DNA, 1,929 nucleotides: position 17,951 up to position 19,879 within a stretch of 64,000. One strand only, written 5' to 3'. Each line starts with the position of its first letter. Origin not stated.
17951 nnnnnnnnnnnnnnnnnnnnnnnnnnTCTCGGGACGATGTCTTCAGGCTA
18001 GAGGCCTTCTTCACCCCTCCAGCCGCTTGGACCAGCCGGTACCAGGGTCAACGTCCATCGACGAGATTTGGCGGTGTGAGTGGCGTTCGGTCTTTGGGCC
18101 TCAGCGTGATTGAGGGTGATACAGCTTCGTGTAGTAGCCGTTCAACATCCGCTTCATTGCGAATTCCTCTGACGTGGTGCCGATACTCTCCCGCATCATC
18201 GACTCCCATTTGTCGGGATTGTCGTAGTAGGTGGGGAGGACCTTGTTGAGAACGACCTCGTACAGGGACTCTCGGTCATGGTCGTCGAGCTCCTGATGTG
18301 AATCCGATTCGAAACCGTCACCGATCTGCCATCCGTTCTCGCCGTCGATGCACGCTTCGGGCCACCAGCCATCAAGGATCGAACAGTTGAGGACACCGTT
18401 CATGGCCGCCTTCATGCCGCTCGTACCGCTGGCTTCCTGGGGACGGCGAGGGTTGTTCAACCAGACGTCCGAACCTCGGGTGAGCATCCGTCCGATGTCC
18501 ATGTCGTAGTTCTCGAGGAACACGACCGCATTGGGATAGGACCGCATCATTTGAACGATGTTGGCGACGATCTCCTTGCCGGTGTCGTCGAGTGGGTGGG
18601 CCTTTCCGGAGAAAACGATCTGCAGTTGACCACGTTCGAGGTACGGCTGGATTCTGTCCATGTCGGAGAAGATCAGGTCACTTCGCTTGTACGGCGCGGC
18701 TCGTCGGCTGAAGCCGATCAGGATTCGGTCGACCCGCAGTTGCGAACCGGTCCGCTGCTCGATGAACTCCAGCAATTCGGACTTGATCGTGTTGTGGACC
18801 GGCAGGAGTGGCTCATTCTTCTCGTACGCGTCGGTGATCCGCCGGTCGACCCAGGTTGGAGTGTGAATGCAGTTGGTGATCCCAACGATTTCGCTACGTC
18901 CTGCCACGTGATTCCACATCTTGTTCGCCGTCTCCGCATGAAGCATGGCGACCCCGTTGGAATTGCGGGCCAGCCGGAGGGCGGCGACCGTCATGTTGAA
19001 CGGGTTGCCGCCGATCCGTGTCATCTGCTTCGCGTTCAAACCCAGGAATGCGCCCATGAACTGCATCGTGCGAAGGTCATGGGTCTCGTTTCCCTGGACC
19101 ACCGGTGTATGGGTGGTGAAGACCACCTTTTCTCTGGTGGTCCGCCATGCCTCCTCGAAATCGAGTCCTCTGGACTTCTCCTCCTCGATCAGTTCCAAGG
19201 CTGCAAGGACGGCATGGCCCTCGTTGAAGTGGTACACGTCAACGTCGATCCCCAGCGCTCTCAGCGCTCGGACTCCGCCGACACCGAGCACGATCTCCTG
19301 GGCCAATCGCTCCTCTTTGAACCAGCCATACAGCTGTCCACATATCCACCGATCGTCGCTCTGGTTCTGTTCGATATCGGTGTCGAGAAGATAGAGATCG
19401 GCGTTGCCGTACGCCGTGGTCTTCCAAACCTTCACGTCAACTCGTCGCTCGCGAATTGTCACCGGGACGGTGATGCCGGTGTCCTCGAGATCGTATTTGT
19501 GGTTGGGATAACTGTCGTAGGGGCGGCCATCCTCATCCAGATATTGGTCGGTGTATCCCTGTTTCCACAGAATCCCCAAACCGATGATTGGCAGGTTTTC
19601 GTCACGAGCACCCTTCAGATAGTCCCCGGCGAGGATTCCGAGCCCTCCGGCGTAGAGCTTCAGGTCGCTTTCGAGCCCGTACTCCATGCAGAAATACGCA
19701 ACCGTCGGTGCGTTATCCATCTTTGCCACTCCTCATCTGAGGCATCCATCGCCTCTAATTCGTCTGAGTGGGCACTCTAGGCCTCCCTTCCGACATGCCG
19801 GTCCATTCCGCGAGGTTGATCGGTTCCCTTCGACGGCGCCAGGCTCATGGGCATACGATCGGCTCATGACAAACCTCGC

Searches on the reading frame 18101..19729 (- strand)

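Call 74: search_protein_families(library=pfam, proteins=[window:18101-19729:-], max_evalue=0.00001)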
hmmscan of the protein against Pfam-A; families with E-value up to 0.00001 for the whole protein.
window:18101-19729:- (542 aa): 1 family
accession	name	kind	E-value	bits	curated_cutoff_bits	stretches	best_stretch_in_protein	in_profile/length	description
PF00343.26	Phosphorylase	-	3.2e-20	72.4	27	1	306-454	417-579/713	Carbohydrate phosphorylase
